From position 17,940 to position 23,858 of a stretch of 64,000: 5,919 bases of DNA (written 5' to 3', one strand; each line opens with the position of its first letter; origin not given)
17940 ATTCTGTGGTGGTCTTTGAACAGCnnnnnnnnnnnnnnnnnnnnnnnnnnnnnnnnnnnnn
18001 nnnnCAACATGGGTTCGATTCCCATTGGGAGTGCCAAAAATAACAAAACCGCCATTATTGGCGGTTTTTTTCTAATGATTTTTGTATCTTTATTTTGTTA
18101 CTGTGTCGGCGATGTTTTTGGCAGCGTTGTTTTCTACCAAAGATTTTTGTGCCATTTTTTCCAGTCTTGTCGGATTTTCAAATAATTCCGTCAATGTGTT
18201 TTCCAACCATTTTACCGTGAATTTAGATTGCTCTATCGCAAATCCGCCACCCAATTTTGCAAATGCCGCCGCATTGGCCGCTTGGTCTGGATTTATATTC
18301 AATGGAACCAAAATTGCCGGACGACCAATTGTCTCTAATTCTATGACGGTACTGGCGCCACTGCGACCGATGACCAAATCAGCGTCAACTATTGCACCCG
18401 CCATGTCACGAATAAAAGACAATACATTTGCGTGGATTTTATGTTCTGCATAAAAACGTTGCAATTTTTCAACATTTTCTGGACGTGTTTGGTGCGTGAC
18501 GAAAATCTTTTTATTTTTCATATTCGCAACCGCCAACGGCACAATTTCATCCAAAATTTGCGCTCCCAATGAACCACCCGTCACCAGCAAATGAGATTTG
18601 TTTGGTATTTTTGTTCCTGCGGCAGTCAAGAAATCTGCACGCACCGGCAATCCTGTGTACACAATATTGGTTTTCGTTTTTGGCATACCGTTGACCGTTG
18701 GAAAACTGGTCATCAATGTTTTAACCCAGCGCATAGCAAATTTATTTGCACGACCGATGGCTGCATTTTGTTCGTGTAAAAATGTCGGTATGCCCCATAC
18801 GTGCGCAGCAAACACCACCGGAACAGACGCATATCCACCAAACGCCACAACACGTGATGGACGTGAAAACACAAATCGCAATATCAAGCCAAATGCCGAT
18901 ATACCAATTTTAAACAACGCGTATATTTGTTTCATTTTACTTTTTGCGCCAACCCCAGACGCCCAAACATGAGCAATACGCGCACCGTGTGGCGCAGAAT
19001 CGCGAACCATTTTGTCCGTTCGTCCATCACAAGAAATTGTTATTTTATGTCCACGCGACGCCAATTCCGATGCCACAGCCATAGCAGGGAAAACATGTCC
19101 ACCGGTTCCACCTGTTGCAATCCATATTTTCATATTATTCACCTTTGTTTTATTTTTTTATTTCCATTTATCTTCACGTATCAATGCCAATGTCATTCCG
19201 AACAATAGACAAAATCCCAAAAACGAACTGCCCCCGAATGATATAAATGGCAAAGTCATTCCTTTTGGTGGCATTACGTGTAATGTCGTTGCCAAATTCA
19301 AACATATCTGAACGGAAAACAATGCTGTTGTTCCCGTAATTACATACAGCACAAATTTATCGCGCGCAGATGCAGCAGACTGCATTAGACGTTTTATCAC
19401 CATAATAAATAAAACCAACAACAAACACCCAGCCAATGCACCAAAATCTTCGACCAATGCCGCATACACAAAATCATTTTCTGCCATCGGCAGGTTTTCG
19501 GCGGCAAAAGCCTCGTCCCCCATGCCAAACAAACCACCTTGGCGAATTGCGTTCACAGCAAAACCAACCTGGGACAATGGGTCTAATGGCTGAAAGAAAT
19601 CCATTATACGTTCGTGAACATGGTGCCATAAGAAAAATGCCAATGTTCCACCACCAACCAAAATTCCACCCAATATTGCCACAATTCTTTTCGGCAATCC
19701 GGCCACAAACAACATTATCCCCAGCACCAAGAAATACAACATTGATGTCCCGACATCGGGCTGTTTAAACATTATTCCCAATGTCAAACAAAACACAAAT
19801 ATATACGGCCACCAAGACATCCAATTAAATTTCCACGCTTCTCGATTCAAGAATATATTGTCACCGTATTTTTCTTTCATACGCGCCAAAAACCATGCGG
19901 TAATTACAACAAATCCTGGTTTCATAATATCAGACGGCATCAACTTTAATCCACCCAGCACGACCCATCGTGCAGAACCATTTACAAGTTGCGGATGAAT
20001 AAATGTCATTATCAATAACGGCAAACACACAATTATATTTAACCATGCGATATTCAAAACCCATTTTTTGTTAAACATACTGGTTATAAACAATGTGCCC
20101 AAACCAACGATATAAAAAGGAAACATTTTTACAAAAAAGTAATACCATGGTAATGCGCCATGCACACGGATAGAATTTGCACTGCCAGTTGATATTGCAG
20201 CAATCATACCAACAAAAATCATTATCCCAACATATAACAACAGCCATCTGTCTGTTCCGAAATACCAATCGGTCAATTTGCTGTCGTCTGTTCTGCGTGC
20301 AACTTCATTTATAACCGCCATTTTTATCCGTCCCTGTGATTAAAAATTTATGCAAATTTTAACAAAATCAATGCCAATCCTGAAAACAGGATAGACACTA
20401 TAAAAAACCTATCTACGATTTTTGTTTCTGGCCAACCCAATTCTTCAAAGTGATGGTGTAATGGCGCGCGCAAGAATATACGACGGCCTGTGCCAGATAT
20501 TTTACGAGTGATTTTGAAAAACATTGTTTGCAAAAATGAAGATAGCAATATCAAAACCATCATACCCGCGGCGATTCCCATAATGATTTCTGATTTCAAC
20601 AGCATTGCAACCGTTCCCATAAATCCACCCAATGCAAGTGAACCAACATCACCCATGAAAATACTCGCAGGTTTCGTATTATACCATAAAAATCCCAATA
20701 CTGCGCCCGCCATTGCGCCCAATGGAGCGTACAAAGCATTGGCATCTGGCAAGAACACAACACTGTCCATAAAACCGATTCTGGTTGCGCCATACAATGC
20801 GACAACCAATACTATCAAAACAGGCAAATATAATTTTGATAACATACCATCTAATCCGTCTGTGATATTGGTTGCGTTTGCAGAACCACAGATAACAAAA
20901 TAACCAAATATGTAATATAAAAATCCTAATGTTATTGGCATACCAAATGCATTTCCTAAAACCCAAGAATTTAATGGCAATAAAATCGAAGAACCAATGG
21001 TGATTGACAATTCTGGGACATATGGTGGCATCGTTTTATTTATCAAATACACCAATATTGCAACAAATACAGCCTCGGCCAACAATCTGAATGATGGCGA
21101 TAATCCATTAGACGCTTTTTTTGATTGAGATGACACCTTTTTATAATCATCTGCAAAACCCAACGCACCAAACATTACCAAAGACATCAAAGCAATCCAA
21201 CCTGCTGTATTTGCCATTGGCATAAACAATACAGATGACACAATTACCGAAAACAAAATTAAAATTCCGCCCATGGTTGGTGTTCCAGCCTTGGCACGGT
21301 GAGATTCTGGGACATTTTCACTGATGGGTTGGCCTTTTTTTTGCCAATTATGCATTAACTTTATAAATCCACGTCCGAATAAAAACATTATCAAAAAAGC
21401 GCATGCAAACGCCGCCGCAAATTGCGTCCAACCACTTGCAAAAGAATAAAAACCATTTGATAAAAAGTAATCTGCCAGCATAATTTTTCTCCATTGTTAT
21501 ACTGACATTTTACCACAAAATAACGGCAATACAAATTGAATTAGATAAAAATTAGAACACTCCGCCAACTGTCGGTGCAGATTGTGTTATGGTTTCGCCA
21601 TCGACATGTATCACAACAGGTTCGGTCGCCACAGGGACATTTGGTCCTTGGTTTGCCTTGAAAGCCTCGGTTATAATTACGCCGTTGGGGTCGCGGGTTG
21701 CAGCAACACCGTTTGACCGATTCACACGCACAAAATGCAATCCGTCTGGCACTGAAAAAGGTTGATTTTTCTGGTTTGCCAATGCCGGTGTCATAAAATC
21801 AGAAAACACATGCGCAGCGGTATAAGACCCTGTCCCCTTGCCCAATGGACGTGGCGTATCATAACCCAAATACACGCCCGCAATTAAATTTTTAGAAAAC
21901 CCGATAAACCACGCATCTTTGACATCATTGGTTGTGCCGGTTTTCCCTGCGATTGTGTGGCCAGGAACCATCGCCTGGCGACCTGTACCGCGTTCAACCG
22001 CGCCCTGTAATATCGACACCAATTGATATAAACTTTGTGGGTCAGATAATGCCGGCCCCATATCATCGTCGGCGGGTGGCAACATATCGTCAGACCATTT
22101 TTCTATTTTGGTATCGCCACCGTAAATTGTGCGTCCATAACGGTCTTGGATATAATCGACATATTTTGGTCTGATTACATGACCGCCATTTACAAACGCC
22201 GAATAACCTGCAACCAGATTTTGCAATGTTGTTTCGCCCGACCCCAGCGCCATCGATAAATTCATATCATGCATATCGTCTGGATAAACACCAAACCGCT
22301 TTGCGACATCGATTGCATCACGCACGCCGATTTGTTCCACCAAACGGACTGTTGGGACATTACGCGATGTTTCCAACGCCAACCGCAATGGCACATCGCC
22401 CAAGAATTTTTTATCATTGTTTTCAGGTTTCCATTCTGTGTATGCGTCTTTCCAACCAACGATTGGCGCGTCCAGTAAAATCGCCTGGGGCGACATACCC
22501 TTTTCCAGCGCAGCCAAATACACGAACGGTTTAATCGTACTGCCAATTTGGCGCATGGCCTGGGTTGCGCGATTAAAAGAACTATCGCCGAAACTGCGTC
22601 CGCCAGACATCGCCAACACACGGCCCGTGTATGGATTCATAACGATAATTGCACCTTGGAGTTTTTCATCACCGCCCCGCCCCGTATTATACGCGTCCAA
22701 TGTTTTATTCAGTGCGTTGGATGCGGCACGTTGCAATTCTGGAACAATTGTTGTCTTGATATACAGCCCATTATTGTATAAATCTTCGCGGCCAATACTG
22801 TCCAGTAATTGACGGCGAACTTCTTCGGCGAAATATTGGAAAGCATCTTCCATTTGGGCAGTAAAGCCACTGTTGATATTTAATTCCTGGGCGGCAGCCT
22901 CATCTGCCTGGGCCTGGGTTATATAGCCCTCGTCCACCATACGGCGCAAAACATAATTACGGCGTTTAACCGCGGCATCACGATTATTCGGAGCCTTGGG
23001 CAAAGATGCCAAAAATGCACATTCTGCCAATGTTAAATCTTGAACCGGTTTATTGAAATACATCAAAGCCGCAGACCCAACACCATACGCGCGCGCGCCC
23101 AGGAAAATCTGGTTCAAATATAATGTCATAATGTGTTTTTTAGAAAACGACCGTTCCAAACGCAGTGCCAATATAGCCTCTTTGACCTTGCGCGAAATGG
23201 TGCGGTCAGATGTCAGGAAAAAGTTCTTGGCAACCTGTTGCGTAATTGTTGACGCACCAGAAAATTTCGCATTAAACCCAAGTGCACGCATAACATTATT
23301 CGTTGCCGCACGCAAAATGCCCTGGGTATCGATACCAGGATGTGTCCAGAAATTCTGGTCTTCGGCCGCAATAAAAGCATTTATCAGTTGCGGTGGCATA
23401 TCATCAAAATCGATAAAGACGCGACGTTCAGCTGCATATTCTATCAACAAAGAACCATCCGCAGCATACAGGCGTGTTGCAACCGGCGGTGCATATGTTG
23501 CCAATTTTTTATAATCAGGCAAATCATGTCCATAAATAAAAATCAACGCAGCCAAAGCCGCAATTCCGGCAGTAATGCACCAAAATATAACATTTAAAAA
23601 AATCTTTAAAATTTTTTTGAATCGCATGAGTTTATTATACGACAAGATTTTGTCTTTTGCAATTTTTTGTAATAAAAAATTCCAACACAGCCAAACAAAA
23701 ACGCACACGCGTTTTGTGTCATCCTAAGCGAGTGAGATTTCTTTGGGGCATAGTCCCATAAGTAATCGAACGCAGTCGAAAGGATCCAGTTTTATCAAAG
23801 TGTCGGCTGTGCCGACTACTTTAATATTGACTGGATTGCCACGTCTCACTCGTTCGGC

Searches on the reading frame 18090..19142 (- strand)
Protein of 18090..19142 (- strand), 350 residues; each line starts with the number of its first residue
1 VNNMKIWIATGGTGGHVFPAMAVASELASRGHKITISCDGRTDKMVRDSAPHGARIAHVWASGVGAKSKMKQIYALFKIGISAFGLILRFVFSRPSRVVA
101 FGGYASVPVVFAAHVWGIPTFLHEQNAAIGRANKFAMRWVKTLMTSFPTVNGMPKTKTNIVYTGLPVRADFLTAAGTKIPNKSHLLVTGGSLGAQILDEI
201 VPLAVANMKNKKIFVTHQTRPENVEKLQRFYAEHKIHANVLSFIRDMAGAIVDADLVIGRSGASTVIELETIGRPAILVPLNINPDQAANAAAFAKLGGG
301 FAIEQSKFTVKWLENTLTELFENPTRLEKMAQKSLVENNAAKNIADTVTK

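Call 9: search_protein_families(library=pfam, proteins=[window:18090-19142:-], max_evalue=0.001)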
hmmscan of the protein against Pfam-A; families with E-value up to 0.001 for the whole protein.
window:18090-19142:- (350 aa): 3 families
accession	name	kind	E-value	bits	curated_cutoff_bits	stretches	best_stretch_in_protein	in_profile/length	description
PF04101.22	Glyco_tran_28_C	-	1.3e-37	129.8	22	1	185-347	2-165/166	Glycosyltransferase family 28 C-terminal domain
PF03033.26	Glyco_transf_28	-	9.9e-26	90.9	26.2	1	6-143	1-137/139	Glycosyltransferase family 28 N-terminal domain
PF13579.12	Glyco_trans_4_4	-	2.8e-05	25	29.7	1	20-140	7-117/158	Glycosyl transferase 4-like domain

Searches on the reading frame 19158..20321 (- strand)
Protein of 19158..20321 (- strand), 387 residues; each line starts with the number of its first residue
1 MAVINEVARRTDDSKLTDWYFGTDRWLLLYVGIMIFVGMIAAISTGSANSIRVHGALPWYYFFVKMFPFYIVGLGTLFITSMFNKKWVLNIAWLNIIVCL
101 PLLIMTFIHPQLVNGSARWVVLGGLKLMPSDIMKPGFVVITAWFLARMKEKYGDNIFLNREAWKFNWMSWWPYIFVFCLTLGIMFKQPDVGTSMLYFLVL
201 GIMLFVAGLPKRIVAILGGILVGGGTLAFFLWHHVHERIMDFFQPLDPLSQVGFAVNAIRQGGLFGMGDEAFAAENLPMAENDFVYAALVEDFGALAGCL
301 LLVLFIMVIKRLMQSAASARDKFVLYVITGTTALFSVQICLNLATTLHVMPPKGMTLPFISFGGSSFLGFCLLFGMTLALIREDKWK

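Call 9: search_protein_families(library=pfam, proteins=[window:19158-20321:-], max_evalue=0.001)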
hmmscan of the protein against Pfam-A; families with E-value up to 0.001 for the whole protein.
window:19158-20321:- (387 aa): 1 family
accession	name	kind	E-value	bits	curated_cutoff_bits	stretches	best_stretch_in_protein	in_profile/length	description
PF01098.24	FTSW_RODA_SPOVE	-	2e-57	195.2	26.4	1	27-383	3-353/356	Cell cycle protein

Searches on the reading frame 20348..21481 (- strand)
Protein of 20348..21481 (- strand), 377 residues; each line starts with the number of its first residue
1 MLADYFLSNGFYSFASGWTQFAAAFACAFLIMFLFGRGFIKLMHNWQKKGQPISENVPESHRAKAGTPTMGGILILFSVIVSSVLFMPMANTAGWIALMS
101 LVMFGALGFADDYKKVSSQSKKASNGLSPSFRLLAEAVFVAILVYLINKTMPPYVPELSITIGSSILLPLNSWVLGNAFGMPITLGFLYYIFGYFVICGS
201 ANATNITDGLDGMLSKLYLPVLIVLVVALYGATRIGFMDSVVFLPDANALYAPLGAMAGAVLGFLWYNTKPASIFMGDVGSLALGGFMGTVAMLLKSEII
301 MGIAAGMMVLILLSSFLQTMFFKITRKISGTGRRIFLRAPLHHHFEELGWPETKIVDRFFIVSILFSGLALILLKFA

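Call 9: search_protein_families(library=pfam, proteins=[window:20348-21481:-], max_evalue=0.001)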
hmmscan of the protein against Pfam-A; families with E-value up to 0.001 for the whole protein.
window:20348-21481:- (377 aa): 2 families
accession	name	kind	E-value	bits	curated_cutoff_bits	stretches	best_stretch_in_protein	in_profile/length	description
PF00953.26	Glycos_transf_4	-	2.7e-28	99.4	27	1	96-295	3-159/160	Glycosyl transferase family 4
PF10555.14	MraY_sig1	-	2.7e-06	27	20.1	1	64-76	1-13/13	Phospho-N-acetylmuramoyl-pentapeptide-transferase signature 1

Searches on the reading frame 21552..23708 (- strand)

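Call 9: search_protein_families(library=pfam, proteins=[window:21552-23708:-], max_evalue=0.001)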
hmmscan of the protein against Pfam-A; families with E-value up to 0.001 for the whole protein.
window:21552-23708:- (718 aa): 2 families
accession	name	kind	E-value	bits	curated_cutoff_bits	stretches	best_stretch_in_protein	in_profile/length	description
PF00912.28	Transgly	-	1.8e-59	200.6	27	1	89-257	6-177/178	Transglycosylase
PF00905.27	Transpeptidase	-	2e-28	99.9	22.1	1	352-639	1-298/299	Penicillin binding protein transpeptidase domain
